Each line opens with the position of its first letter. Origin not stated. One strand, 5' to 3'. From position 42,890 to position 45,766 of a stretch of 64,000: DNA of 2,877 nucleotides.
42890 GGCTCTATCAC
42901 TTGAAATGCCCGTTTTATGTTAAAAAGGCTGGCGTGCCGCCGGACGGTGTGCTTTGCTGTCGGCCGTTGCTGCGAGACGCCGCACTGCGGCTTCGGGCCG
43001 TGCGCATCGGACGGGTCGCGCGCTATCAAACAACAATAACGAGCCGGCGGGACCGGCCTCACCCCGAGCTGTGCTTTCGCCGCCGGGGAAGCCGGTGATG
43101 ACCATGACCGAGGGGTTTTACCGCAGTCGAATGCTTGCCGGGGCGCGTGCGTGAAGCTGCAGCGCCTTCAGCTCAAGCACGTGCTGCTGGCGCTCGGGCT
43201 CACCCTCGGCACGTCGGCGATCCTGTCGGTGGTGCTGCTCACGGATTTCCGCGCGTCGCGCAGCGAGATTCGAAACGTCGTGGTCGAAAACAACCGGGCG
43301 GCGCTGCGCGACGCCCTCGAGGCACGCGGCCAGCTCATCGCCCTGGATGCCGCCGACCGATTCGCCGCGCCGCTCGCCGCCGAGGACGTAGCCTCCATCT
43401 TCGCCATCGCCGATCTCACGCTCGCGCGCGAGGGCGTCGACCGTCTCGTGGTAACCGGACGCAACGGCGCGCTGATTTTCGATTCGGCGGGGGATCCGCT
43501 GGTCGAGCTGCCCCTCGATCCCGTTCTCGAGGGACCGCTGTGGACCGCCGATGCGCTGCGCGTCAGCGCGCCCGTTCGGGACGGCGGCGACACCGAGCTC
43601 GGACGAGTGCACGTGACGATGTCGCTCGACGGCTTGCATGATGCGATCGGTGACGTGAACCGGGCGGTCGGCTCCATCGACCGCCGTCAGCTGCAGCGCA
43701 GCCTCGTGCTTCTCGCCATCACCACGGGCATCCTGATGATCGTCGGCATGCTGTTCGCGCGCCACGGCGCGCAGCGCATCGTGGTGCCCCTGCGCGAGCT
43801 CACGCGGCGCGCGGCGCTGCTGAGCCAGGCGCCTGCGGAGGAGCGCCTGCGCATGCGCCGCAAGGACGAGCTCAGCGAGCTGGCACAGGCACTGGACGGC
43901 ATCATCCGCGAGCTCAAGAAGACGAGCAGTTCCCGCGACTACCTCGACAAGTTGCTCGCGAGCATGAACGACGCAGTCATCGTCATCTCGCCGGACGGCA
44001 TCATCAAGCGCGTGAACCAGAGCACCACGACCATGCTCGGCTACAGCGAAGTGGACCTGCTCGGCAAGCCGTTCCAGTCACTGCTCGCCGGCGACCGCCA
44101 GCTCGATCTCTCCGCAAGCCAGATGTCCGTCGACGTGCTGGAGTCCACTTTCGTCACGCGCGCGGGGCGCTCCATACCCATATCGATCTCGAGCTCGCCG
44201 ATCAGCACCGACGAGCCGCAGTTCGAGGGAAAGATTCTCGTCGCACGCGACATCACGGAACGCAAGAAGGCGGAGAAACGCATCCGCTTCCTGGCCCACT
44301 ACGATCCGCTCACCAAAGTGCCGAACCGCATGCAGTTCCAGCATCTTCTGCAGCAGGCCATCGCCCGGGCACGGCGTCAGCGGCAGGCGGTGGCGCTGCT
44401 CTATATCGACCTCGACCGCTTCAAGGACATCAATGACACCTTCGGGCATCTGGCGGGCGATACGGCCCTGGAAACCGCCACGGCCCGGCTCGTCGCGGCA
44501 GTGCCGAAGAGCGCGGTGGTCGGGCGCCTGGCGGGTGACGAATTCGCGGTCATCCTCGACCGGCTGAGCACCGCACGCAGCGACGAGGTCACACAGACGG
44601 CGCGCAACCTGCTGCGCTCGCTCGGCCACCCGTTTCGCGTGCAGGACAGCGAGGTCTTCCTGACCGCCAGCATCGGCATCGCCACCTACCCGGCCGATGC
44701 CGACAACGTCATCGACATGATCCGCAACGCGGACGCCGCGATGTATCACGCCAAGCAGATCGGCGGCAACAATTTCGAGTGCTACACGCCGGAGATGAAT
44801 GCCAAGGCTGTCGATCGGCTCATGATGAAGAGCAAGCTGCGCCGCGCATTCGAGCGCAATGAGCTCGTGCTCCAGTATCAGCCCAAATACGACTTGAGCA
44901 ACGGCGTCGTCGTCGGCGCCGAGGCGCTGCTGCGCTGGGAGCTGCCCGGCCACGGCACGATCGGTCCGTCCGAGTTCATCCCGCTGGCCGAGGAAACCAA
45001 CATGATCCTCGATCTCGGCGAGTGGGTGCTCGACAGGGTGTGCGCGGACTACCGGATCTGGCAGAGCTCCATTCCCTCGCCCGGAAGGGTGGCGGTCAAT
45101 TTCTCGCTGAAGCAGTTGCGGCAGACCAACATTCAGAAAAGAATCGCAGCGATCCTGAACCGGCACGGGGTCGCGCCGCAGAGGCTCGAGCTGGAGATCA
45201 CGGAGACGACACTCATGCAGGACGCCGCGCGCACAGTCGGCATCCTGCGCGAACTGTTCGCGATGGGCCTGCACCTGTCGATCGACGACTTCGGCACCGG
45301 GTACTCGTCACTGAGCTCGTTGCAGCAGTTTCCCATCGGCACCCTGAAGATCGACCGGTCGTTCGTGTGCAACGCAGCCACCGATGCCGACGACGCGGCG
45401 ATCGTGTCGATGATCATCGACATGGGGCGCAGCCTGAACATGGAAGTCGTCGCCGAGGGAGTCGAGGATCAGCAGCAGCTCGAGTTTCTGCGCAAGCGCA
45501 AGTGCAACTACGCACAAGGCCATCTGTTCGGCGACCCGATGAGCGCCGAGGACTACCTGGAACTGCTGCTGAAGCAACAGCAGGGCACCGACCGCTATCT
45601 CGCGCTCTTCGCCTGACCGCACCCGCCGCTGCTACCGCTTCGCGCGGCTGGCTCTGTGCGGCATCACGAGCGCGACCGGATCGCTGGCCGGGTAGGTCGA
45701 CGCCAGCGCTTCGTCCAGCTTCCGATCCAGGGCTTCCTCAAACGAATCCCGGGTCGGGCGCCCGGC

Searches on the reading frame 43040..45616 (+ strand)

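Call 57: search_protein_families(library=pfam, proteins=[window:43040-45616:+], max_evalue=0.00001)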
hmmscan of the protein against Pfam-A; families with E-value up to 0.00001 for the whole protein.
window:43040-45616:+ (858 aa): 6 families
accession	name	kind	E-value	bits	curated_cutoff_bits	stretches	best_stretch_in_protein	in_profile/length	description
PF00563.25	EAL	-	8.2e-72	241.8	31.3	1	599-833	3-236/236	EAL domain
PF00990.26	GGDEF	-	1.9e-47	161.5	23.8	1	419-577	1-160/161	Diguanylate cyclase, GGDEF domain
PF13426.13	PAS_9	-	4.2e-12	46.7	27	1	311-407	2-103/103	PAS domain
PF08448.16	PAS_4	-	2.7e-08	34.5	23.1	1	307-409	2-109/110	PAS fold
PF00989.32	PAS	-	2.5e-07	31.1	22.6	1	302-405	3-113/113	PAS fold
PF13188.13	PAS_8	-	2.1e-06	27.9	21.8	0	303-353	4-51/65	PAS domain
